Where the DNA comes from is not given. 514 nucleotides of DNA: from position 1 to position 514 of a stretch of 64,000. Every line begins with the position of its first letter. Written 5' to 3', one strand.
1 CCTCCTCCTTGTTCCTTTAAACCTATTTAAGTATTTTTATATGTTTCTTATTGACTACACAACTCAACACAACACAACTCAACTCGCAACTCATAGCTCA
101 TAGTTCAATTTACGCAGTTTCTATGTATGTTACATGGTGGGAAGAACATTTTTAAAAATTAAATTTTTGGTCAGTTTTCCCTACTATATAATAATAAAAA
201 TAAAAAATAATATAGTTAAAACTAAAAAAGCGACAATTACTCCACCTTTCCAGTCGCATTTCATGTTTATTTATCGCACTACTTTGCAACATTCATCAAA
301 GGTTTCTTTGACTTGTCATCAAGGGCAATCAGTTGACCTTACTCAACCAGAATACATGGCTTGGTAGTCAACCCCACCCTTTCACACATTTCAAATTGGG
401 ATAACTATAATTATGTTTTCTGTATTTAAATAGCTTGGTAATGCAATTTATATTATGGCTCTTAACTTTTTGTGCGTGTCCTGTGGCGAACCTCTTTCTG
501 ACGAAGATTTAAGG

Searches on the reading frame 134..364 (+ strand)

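Call 28: search_protein_families(library=pfam, alignment_id=A2, max_evalue=0.001)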
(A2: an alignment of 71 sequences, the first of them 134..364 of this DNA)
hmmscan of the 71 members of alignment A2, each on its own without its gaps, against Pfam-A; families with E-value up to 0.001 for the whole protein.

A. member 1, window:134-364:+ (77 aa): 0 families

B. families by the number of members that match (of 71 scanned): 10 families
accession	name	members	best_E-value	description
PF01145.31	Band_7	1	1.2e-35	SPFH domain / Band 7 family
PF00462.30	Glutaredoxin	1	9e-17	Glutaredoxin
PF07505.17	DUF5131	1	2e-10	Protein of unknown function (DUF5131)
PF00413.30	Peptidase_M10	1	2.1e-08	Matrixin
PF24461.1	DUF7576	1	3.7e-05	Family of unknown function (DUF7576)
PF12725.13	DUF3810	1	0.00014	Protein of unknown function (DUF3810)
PF04981.18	NMD3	1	0.00022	NMD3 family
PF13417.12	GST_N_3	1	0.00026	Glutathione S-transferase, N-terminal domain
PF02183.23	HALZ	1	0.00031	Homeobox associated leucine zipper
PF01844.29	HNH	1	0.00034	HNH endonuclease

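Call 29: search_protein_families(library=phrogs, alignment_id=A2, max_evalue=0.001)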
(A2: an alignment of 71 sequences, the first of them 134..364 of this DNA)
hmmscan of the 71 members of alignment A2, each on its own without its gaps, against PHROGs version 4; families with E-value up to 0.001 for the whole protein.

A. member 1, window:134-364:+ (77 aa): 0 families

B. families by the number of members that match (of 71 scanned): 17 families
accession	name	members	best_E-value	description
phrog_200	-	1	1.2e-55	lipoprotein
phrog_2045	-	1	2e-16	-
phrog_38808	-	1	9.5e-15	-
phrog_22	-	1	8.2e-13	thioredoxin domain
phrog_24961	-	1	9.1e-07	-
phrog_10822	-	1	1.4e-06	HNH endonuclease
phrog_4160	-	1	2.5e-06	-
phrog_119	-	1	5.1e-06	HNH endonuclease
phrog_86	-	1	1.1e-05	ribonucleoside diphosphate reductase small subunit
phrog_1271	-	1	4.8e-05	HNH endonuclease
phrog_7545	-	1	5.8e-05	HNH endonuclease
phrog_144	-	1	7.3e-05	HNH endonuclease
phrog_14736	-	1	0.0001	HNH endonuclease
phrog_4218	-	1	0.00011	anaerobic ribonucleoside reductase large subunit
phrog_8048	-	1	0.00015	HNH endonuclease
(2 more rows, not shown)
